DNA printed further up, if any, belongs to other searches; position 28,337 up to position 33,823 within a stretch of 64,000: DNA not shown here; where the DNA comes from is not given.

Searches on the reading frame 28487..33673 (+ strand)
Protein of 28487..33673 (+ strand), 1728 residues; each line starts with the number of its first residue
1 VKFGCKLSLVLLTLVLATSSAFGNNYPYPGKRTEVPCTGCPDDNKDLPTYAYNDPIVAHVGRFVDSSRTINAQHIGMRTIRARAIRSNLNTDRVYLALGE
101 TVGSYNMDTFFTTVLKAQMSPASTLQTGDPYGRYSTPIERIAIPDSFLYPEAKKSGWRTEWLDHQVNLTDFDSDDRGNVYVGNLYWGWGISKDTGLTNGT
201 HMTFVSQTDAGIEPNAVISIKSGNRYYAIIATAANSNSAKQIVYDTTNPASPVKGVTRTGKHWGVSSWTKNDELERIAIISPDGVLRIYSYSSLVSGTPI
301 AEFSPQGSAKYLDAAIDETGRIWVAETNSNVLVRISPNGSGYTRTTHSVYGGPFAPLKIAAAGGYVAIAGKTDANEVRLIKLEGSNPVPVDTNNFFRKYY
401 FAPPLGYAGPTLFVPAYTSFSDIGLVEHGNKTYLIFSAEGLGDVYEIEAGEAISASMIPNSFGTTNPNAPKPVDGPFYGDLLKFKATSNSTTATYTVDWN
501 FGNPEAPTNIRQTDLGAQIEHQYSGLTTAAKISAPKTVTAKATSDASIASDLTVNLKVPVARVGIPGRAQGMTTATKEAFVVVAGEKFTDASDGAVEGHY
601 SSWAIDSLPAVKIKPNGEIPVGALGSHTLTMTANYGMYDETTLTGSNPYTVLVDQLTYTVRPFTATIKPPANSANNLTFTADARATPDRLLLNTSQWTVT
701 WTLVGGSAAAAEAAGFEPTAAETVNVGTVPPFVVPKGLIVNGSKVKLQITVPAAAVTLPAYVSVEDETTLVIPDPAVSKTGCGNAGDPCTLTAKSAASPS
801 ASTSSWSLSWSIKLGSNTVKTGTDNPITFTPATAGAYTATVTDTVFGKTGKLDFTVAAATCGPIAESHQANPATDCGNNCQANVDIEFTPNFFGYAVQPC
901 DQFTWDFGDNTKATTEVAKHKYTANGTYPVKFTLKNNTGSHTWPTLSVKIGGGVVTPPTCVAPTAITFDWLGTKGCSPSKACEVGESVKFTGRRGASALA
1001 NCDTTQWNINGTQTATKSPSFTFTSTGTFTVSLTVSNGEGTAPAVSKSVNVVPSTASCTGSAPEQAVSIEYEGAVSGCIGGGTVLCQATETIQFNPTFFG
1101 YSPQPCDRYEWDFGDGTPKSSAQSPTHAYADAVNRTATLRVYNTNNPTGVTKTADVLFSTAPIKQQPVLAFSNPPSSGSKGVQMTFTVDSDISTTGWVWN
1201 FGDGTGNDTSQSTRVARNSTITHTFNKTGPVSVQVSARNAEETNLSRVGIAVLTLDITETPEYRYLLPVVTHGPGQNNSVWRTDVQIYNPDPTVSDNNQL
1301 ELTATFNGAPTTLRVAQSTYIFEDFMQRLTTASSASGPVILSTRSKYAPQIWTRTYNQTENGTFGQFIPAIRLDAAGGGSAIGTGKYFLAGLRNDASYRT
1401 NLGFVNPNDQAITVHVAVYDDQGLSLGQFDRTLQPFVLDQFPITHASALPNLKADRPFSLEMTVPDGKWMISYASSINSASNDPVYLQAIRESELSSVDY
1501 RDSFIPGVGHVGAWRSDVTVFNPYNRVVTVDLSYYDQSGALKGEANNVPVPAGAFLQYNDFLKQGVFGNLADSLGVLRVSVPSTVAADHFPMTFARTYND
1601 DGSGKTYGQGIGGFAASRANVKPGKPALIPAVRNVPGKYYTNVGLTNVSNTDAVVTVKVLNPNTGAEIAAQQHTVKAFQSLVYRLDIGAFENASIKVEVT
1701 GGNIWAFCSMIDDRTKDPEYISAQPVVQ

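Call 23: search_protein_families(library=pfam, proteins=[window:28487-33673:+], max_evalue=0.001)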
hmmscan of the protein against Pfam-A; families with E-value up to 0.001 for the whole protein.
window:28487-33673:+ (1728 aa): 2 families
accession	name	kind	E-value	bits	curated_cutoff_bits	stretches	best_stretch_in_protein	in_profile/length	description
PF18911.6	PKD_4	-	1.2e-33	115.4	27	4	900-942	34-76/85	PKD domain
PF00801.26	PKD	-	4e-28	97.7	23.5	4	1173-1244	6-72/80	PKD domain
